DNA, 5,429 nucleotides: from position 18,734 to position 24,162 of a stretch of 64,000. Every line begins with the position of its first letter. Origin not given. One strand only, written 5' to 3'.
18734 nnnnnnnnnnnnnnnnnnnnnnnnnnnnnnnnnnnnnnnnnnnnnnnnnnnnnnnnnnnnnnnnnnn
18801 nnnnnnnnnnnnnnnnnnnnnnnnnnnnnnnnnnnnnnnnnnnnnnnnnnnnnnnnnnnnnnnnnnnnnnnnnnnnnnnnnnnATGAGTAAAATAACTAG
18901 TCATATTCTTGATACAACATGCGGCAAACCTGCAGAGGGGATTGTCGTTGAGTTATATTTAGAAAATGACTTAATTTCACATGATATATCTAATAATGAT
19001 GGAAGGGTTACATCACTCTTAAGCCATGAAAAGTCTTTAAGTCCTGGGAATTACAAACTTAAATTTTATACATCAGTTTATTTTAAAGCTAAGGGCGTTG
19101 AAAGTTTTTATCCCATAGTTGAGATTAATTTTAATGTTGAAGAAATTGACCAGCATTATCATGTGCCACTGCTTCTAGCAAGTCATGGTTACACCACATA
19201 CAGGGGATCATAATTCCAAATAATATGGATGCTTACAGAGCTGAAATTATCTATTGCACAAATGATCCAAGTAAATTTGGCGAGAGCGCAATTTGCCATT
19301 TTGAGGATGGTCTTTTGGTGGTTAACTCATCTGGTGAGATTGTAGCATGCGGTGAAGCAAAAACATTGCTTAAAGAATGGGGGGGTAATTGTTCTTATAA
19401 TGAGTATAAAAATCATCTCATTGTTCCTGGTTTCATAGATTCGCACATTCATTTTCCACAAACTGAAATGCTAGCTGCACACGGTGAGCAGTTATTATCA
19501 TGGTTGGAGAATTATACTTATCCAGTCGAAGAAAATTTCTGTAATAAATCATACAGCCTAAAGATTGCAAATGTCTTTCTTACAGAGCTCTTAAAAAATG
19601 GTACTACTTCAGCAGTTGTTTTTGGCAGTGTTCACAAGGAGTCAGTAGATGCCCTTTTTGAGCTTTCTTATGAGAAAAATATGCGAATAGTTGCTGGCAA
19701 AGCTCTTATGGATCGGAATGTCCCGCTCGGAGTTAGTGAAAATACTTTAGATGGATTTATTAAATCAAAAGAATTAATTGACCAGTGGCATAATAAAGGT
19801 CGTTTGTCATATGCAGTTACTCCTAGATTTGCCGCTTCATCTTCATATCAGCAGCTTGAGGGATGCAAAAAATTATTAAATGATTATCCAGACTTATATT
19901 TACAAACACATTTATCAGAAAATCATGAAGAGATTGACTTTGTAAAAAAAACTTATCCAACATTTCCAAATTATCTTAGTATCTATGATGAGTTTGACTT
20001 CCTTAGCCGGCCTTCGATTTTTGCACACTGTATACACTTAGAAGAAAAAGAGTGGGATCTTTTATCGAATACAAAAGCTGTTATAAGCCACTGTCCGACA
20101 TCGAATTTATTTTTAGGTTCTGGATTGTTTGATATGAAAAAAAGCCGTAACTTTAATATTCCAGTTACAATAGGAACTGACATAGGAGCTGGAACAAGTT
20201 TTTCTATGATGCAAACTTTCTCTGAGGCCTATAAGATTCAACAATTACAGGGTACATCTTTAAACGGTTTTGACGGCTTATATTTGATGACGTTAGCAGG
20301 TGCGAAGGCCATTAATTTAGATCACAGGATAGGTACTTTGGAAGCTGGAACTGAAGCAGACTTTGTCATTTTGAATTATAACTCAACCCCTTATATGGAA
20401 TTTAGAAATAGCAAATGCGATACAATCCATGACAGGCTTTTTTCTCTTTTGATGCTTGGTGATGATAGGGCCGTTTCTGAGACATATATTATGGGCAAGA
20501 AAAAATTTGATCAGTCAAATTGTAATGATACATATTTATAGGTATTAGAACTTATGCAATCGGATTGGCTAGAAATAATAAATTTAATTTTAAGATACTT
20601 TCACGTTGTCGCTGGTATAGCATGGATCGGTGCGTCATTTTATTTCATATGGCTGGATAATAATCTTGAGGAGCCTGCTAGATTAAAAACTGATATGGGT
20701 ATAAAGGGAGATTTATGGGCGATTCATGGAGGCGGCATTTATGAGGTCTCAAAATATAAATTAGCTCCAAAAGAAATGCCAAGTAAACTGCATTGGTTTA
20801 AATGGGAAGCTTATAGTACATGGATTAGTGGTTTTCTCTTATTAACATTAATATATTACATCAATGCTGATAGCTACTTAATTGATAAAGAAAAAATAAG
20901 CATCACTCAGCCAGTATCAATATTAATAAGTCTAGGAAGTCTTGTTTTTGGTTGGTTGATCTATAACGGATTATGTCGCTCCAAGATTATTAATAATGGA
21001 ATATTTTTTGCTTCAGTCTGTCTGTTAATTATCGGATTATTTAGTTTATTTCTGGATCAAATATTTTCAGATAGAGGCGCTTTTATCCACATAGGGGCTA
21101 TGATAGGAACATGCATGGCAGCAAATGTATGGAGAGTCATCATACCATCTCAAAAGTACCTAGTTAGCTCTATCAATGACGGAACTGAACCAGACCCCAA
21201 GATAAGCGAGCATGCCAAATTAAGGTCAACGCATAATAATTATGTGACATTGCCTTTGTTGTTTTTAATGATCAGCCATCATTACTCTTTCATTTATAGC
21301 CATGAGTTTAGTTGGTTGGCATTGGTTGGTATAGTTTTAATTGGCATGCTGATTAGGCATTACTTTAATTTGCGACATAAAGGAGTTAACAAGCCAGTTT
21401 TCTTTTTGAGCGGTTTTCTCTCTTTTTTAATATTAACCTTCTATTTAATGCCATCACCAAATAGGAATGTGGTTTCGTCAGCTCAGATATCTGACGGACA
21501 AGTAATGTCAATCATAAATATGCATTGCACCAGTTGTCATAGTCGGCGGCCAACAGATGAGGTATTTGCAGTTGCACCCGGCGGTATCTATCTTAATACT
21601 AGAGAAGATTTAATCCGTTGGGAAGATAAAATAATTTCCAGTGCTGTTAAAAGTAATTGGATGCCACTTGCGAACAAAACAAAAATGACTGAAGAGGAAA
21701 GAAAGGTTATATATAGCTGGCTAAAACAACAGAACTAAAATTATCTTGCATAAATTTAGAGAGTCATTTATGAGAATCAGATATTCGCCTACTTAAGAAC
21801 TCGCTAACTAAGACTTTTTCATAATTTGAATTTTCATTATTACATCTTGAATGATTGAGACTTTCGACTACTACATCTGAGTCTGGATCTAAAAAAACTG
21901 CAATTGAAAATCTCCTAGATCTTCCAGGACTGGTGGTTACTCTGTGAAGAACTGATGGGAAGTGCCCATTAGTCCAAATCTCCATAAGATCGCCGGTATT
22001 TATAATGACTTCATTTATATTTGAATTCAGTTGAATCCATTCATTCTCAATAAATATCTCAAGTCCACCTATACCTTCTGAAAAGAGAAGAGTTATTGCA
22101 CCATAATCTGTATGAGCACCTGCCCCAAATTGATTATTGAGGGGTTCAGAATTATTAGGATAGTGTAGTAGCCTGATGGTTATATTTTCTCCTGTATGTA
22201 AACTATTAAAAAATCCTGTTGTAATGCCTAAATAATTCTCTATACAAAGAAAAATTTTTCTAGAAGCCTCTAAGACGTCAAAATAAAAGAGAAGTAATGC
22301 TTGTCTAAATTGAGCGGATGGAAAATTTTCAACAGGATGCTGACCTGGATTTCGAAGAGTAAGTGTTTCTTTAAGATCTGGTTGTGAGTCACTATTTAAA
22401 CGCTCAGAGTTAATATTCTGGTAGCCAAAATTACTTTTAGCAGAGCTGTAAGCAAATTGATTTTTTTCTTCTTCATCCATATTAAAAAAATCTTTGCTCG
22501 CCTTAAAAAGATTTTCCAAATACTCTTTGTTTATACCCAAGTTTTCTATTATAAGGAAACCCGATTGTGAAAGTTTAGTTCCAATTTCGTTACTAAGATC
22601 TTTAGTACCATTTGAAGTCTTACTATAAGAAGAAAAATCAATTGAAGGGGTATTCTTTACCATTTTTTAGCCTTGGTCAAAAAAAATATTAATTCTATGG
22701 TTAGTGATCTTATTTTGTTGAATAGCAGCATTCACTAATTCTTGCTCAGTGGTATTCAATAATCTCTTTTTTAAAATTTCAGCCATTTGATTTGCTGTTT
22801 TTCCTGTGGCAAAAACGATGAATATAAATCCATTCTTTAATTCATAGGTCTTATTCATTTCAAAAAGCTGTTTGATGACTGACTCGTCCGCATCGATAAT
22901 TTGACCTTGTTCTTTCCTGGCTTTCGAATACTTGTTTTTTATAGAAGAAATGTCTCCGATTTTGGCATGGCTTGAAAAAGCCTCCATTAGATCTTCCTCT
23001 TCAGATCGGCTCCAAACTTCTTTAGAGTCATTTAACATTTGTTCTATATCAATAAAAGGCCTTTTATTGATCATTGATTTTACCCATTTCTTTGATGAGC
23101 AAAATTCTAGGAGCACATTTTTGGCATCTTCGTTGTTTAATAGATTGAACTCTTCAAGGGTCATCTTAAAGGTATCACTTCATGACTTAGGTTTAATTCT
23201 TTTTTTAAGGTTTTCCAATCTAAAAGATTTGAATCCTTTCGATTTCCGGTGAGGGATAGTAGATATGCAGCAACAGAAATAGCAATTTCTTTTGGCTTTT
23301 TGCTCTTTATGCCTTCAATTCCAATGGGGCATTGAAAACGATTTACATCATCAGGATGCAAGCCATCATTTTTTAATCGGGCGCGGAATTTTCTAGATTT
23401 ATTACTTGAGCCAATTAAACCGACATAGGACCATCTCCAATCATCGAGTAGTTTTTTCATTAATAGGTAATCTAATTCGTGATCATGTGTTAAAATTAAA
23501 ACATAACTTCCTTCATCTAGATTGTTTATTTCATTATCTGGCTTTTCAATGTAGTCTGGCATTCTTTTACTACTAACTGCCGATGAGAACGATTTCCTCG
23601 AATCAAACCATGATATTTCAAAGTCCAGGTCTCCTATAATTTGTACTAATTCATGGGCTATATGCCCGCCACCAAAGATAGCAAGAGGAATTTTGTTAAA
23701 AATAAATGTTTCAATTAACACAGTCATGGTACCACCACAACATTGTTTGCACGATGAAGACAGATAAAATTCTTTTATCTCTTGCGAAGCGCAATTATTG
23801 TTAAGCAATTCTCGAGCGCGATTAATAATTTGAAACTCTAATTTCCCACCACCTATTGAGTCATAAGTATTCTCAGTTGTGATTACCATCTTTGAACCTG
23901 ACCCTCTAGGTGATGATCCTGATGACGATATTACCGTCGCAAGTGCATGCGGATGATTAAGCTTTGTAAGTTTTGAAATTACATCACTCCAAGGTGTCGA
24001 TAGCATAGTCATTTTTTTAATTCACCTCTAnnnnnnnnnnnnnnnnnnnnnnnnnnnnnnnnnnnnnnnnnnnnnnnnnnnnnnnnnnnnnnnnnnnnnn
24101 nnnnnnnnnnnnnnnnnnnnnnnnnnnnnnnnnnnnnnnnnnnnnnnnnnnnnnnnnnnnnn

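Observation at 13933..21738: Seven-gene operon encodes a urea-free allantoate -> ureidoglycine -> oxalurate -> oxamate branch with an embedded TauE-family transporter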

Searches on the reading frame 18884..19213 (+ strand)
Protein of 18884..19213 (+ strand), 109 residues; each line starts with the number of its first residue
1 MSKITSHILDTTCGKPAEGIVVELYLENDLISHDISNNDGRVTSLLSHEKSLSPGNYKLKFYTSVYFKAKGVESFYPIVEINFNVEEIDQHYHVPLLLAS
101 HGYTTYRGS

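Call 3: search_protein_families(library=ncbifam, proteins=[window:18884-19213:+])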
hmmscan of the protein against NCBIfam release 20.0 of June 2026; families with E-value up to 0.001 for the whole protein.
window:18884-19213:+ (109 aa): 2 families
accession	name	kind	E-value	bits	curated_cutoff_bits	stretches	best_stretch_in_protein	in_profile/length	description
TIGR02962.1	hdxy_isourate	equivalog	7.4e-38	129.4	87.45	1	1-109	1-113/113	hydroxyisourate hydrolase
NF011610.0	PRK15036.1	equivalog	9e-25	87.3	217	1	5-109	30-137/137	hydroxyisourate hydrolase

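Call 4: search_protein_families(library=pfam, proteins=[window:18884-19213:+])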
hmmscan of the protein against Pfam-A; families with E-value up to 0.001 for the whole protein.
window:18884-19213:+ (109 aa): 1 family
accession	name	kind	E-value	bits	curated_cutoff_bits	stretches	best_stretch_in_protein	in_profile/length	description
PF00576.27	Transthyretin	-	1e-34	119.8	25.3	1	4-108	1-109/109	HIUase/Transthyretin family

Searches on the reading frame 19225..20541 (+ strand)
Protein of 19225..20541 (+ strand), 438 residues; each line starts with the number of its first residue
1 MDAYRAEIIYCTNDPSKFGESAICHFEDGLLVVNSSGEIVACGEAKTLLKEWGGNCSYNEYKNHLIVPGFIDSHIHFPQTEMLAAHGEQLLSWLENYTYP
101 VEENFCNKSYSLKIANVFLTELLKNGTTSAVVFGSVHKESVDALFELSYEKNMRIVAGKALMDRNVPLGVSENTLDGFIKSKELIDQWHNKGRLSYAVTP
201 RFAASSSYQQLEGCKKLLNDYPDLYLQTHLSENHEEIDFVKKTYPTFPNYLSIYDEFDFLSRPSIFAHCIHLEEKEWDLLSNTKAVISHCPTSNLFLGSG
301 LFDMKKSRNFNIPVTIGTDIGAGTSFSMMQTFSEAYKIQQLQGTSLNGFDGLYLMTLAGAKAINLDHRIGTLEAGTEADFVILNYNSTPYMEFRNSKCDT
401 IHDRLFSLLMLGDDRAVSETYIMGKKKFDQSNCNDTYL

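Call 3: search_protein_families(library=ncbifam, proteins=[window:19225-20541:+])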
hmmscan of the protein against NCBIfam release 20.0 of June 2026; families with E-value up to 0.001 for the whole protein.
window:19225-20541:+ (438 aa): 29 families (the best 25 are shown)
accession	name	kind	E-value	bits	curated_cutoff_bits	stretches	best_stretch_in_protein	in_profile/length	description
NF006679.0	PRK09228.1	subfamily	3.6e-177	589.5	351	1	2-428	4-430/433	guanine deaminase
TIGR02967.1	guan_deamin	equivalog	1.7e-163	544.3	375.4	1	25-424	3-401/401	guanine deaminase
NF005557.0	PRK07228.1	equivalog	1e-69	235.4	522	1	29-390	22-381/445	5'-deoxyadenosine deaminase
NF006549.0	PRK09045.1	equivalog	4.9e-45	154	540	1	35-432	35-419/444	TRZ/ATZ family hydrolase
NF006055.0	PRK08203.1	equivalog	2.1e-41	141.9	532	1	27-430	25-428/455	8-oxoguanine deaminase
NF005211.0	PRK06687.1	equivalog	4.1e-36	124.7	703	1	25-386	18-374/419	TRZ/ATZ family protein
NF004701.0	PRK06038.1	equivalog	1.8e-35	122.5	609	1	62-397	51-379/432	N-ethylammeline chlorohydrolase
NF006252.0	PRK08393.1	equivalog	2.1e-34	119.3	617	1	62-389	48-368/424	N-ethylammeline chlorohydrolase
NF009059.0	PRK12393.1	equivalog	2.8e-34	118.6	543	1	62-426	56-429/460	amidohydrolase family protein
NF005540.0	PRK07203.1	equivalog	2.6e-25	89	444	1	26-396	19-390/444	putative aminohydrolase SsnA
NF006269.1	PRK08418.1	equivalog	1.1e-24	86.9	320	1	28-425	21-405/408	aminofutalosine deaminase family hydrolase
NF012037.0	PRK15493.1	equivalog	2.6e-24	85.8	779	1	61-433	52-414/435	bifunctional S-methyl-5'-thioadenosine deaminase/S-adenosylhomocysteine deaminase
TIGR03314.1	Se_ssnA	subfamily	8.6e-23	80.9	455.5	1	26-395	18-388/441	putative selenium metabolism protein SsnA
NF004801.0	PRK06151.1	subfamily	3.5e-20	72.3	416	1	191-432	204-442/491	chlorohydrolase family protein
NF004995.0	PRK06380.1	subfamily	6.5e-20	71.5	567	1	62-408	48-383/418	metal-dependent hydrolase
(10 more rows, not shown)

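Call 4: search_protein_families(library=pfam, proteins=[window:19225-20541:+])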
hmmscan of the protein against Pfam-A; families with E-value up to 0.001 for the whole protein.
window:19225-20541:+ (438 aa): 2 families
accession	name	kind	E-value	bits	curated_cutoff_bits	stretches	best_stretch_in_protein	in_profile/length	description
PF01979.26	Amidohydro_1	-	2e-53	182.3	25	1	66-400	2-333/345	Amidohydrolase family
PF07969.17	Amidohydro_3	-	1.4e-11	45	29.7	1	301-397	356-455/472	Amidohydrolase family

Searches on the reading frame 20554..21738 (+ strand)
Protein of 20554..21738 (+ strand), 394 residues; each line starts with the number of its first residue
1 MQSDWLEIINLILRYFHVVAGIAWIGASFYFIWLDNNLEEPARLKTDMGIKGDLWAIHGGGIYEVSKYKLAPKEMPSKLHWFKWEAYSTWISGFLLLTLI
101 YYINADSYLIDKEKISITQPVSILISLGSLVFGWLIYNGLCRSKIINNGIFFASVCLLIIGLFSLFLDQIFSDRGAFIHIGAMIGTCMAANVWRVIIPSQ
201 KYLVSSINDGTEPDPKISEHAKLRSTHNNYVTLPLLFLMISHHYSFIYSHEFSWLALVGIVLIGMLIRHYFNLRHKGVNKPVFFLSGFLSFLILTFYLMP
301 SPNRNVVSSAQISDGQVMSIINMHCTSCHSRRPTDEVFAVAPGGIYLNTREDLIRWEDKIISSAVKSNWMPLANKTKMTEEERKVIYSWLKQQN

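Call 3: search_protein_families(library=ncbifam, proteins=[window:20554-21738:+])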
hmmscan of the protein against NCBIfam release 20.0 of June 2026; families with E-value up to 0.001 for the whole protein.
window:20554-21738:+ (394 aa): 0 families

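Call 4: search_protein_families(library=pfam, proteins=[window:20554-21738:+])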
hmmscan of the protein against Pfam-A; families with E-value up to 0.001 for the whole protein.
window:20554-21738:+ (394 aa): 2 families
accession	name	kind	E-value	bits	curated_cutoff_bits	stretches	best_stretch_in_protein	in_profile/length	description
PF06181.16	Urate_ox_N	-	2.7e-121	405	26.9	1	6-296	4-292/295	Urate oxidase N-terminal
PF14376.11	Haem_bd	-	0.00022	21.6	27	0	292-332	4-49/133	Haem-binding domain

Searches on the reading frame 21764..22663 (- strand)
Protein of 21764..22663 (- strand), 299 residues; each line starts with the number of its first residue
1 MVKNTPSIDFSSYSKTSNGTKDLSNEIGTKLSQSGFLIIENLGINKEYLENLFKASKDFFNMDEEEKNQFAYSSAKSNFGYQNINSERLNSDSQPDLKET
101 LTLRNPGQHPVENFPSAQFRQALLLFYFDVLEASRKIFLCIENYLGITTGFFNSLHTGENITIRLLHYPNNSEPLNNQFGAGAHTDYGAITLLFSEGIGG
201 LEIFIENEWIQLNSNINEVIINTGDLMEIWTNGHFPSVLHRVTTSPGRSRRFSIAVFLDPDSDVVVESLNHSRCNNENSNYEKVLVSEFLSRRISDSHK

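Call 6: search_protein_families(library=ncbifam, proteins=[window:21764-22663:-], max_evalue=0.00001)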
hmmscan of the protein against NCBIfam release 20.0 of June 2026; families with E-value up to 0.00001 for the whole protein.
window:21764-22663:- (299 aa): 0 families

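Call 8: search_protein_families(library=pfam, proteins=[window:21764-22663:-], max_evalue=0.001)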
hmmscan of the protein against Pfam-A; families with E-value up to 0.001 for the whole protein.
window:21764-22663:- (299 aa): 2 families
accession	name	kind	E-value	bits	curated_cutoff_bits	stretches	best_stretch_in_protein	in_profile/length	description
PF03171.26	2OG-FeII_Oxy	-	4.1e-22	78.9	23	1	164-260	6-101/101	2OG-Fe(II) oxygenase superfamily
PF14226.12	DIOX_N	-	8.3e-18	65.6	27.3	1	6-109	2-102/117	non-haem dioxygenase in morphine synthesis N-terminal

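Call 38: search_protein_families(library=ncbifam, proteins=[window:21764-22663:-], max_evalue=0.00001)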
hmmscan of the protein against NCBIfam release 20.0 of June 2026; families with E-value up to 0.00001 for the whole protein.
window:21764-22663:- (299 aa): 0 families

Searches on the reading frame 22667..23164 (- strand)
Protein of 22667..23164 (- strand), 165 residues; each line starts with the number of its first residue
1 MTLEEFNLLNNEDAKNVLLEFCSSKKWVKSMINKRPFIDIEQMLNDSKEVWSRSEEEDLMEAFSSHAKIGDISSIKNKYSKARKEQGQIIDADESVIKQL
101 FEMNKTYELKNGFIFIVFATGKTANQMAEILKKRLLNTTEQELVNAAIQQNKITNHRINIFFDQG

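Call 7: search_protein_families(library=ncbifam, proteins=[window:22667-23164:-], max_evalue=0.00001)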
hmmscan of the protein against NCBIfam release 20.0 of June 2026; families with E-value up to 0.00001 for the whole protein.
window:22667-23164:- (165 aa): 5 families
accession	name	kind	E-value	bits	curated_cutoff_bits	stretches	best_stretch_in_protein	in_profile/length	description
NF010372.0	PRK13798.1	subfamily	1.7e-43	148.7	124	1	1-159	7-161/173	2-oxo-4-hydroxy-4-carboxy-5-ureidoimidazoline decarboxylase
TIGR03180.1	UraD_2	equivalog_domain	1.9e-40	138.5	139.4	1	6-159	1-155/158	2-oxo-4-hydroxy-4-carboxy-5-ureidoimidazoline decarboxylase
NF010371.0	PRK13797.1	equivalog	1.8e-29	102.8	814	1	4-159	349-515/521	allantoicase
TIGR03164.1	UHCUDC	equivalog_domain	3.2e-10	40.3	96.25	1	27-159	19-155/157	2-oxo-4-hydroxy-4-carboxy-5-ureidoimidazoline decarboxylase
NF010373.0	PRK13799.1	equivalog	2.8e-06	26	1087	1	18-160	20-171/591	unknown domain/N-carbamoyl-L-amino acid hydrolase fusion protein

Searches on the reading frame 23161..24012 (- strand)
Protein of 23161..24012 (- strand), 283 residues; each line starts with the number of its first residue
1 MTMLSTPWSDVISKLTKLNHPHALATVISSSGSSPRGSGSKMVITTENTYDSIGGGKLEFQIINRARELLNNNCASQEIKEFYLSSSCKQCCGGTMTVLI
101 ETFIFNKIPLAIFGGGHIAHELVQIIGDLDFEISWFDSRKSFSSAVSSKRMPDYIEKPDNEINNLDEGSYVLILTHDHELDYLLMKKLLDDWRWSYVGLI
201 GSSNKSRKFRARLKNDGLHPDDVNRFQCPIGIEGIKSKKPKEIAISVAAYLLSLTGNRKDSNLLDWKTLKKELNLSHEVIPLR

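Call 7: search_protein_families(library=ncbifam, proteins=[window:23161-24012:-], max_evalue=0.00001)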
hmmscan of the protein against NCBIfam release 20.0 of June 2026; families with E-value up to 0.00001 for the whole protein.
window:23161-24012:- (283 aa): 2 families
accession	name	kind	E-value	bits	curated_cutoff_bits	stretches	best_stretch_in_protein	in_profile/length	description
TIGR02964.1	xanthine_xdhC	equivalog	5.6e-68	229.1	161.6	1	24-252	2-246/246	xanthine dehydrogenase accessory protein XdhC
NF045664.1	XdhC_rel_AOR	equivalog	1.3e-45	156.2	350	2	106-252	193-341/346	XdhC family aldehyde oxidoreductase maturation factor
